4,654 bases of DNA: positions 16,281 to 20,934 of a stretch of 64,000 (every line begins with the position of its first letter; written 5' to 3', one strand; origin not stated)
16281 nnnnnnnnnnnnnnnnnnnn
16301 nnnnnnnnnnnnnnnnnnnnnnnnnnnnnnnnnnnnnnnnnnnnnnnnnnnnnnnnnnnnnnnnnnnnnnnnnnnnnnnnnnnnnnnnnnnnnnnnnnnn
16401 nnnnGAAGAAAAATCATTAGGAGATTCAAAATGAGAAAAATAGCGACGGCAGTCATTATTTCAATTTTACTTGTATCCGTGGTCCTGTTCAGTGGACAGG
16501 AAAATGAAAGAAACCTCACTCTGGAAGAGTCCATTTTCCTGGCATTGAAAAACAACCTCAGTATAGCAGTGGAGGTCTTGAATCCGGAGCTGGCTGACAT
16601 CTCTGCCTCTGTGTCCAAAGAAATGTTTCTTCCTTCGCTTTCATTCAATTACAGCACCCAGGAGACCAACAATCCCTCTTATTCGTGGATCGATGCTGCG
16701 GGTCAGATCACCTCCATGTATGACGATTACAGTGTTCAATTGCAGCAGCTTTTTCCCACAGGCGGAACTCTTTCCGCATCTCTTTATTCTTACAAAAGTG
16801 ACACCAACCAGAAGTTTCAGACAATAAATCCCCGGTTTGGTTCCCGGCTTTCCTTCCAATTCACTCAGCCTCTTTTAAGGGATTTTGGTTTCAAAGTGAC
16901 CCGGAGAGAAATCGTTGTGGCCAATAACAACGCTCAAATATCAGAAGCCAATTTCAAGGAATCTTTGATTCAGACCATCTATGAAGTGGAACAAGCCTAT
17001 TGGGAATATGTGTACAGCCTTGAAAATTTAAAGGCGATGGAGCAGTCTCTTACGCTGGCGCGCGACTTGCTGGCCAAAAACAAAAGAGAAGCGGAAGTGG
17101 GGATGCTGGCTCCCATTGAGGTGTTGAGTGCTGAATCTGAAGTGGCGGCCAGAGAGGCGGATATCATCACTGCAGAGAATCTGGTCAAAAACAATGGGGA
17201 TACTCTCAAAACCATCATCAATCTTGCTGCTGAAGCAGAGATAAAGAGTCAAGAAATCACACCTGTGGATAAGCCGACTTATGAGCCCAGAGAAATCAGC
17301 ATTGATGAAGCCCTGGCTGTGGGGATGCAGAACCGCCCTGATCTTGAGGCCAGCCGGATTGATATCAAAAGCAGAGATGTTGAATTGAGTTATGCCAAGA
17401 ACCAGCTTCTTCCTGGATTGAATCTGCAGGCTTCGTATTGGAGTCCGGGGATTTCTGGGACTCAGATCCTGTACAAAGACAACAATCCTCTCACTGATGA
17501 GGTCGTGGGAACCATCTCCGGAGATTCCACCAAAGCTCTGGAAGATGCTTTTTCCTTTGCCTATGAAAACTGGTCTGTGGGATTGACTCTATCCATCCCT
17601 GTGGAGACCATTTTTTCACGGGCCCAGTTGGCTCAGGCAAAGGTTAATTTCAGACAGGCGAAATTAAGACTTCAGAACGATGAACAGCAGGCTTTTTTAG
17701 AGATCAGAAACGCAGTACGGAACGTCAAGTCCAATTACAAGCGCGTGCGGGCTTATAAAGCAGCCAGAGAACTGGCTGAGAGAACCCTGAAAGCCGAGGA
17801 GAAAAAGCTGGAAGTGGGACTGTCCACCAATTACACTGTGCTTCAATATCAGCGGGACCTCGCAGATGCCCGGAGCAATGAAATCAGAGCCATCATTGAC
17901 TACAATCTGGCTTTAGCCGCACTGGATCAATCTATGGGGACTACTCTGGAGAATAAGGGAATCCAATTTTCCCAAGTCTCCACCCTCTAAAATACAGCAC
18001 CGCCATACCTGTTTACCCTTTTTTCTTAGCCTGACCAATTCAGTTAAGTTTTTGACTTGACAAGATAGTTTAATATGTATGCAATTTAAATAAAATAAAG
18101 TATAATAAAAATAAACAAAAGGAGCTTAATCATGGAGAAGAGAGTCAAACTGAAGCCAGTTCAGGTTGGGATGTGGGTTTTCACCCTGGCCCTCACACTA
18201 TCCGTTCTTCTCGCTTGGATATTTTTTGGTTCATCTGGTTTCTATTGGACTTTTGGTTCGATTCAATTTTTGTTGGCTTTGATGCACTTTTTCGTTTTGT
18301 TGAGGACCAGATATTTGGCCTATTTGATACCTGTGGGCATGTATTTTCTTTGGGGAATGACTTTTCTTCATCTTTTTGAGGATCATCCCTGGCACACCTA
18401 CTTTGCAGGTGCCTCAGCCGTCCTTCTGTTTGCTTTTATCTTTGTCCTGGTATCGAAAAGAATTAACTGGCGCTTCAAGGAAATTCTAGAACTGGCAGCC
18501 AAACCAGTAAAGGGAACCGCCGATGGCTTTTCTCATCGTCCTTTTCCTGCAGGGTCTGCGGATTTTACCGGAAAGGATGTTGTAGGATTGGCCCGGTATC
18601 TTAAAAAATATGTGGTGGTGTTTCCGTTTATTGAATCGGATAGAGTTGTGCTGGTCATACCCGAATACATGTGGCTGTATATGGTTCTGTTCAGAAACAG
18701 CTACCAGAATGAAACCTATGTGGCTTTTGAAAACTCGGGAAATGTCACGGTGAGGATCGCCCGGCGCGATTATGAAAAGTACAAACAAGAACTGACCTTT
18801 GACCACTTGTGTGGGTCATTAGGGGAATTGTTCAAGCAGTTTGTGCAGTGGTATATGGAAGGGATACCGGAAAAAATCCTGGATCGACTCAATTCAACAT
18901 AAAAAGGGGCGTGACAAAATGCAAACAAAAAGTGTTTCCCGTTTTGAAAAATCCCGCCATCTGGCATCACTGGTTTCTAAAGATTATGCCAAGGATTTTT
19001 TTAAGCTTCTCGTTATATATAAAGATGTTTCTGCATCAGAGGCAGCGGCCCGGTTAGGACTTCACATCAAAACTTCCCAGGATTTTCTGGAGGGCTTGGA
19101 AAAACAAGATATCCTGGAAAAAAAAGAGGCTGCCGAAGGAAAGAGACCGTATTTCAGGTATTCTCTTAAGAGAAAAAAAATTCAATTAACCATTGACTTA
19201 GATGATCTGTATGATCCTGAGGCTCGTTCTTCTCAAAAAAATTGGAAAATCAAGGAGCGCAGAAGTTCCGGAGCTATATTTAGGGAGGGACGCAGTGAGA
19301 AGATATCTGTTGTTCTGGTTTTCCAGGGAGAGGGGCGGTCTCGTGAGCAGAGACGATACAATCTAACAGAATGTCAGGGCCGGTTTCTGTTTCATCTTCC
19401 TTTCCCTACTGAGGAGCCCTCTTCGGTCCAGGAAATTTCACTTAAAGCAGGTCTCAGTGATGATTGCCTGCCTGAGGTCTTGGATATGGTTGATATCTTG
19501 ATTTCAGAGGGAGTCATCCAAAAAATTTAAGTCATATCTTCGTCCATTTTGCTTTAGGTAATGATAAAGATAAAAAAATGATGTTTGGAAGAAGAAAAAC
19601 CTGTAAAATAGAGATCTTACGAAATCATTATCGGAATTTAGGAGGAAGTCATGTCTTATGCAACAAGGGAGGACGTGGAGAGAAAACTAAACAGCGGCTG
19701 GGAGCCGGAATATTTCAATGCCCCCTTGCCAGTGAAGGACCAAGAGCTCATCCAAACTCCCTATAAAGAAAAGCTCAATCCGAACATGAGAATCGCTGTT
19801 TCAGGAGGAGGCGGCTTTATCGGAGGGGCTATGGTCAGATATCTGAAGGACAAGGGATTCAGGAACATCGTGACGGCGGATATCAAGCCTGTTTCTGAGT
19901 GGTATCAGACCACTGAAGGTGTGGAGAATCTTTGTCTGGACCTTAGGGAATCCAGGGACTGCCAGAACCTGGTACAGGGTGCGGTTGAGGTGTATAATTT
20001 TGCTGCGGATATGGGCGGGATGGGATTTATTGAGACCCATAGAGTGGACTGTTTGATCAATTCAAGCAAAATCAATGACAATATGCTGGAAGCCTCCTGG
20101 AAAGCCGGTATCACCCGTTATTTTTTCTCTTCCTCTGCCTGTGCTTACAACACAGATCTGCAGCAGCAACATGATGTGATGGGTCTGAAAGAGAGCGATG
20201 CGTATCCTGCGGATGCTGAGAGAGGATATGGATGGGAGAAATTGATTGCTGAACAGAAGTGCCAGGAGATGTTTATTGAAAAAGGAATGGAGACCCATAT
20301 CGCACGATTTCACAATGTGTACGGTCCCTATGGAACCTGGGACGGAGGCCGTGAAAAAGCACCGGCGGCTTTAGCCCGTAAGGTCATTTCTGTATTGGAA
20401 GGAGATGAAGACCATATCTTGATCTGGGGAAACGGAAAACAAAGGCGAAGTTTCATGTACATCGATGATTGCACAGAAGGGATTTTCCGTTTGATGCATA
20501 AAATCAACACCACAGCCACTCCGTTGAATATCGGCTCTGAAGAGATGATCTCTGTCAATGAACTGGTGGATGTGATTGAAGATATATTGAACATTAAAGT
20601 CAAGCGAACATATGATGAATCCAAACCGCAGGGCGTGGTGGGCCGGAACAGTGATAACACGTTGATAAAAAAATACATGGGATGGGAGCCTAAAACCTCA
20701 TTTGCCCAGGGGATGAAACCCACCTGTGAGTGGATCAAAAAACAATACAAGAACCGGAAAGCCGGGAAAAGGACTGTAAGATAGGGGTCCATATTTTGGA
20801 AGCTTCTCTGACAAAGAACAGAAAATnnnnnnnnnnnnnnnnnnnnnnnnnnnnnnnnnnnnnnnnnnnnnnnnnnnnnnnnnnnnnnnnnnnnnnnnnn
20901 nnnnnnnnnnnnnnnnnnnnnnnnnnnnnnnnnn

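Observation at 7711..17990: Candidate transporter-coupled sigma-54 signalling module: sensor-less kinase + NtrC-type regulator head-to-head with a MacAB-TolC-like exporter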

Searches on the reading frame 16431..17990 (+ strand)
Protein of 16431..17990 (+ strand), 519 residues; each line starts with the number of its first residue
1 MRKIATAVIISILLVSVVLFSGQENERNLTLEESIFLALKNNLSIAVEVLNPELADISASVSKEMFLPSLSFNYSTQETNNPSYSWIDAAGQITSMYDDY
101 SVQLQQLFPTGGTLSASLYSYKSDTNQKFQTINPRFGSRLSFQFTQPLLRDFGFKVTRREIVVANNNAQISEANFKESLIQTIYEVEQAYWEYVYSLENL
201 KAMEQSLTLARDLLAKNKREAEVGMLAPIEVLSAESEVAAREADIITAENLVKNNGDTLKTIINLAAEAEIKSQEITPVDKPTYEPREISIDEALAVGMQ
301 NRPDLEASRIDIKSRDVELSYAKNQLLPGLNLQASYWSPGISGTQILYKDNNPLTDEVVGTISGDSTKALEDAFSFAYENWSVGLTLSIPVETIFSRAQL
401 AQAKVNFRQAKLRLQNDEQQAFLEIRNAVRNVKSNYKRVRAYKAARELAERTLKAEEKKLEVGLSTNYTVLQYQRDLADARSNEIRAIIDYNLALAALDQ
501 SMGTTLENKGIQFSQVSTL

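Call 3: search_protein_families(library=pfam, proteins=[window:16431-17990:+], max_evalue=0.01)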
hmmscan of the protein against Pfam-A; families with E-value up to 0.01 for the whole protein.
window:16431-17990:+ (519 aa): 1 family
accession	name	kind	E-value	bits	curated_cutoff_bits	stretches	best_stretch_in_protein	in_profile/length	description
PF02321.23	OEP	-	2.5e-48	164.8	22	2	292-503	2-187/187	Outer membrane efflux protein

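Call 8: search_protein_families(library=ncbifam, proteins=[window:16431-17990:+], max_evalue=0.001)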
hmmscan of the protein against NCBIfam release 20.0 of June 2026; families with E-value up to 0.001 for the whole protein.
window:16431-17990:+ (519 aa): 7 families
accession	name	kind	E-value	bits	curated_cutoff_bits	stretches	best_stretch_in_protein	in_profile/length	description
TIGR01844.1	type_I_sec_TolC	subfamily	2.1e-36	125.8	225.15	2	138-516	71-411/414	TolC family outer membrane protein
NF007002.0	PRK09465.1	equivalog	6.8e-21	74.3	495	1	158-508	104-429/460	outer membrane channel protein TolC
TIGR01845.1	outer_NodT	subfamily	7.3e-21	74.5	210.05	2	156-336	141-317/460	efflux transporter outer membrane subunit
NF033143.1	efflux_OM_AdeK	equivalog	2.9e-12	46.1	900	2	179-335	165-317/480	multidrug efflux RND transporter AdeIJK outer membrane channel subunit AdeK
NF033142.1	efflux_OM_AdeC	exception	6.8e-09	34.8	975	1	164-480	150-436/465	multidrug efflux RND transporter AdeABC outer membrane channel subunit AdeC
NF052390.1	efflux_OMP_AbuO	equivalog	4.3e-06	25.7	700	1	397-508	325-436/447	multidrug efflux outer membrane protein AbuO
NF007390.0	PRK09915.1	equivalog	5.4e-06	25.4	597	1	160-338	166-337/488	MdtP family multidrug efflux transporter outer membrane subunit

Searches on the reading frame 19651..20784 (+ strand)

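Call 10: search_protein_families(library=pfam, proteins=[window:19651-20784:+], max_evalue=0.00001)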
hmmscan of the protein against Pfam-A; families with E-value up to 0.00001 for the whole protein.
window:19651-20784:+ (377 aa): 4 families
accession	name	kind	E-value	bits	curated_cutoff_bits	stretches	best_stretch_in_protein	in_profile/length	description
PF01370.27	Epimerase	-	1.4e-34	120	20.9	1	48-295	1-240/240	NAD dependent epimerase/dehydratase family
PF16363.11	GDP_Man_Dehyd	-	5.5e-19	69.2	27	1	50-356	2-330/332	GDP-mannose 4,6 dehydratase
PF01073.25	3Beta_HSD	-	3.6e-09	36.5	22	1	49-227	1-185/280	3-beta hydroxysteroid dehydrogenase/isomerase family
PF05368.20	NmrA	-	7.8e-06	26.1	27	0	46-163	3-108/298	NmrA-like family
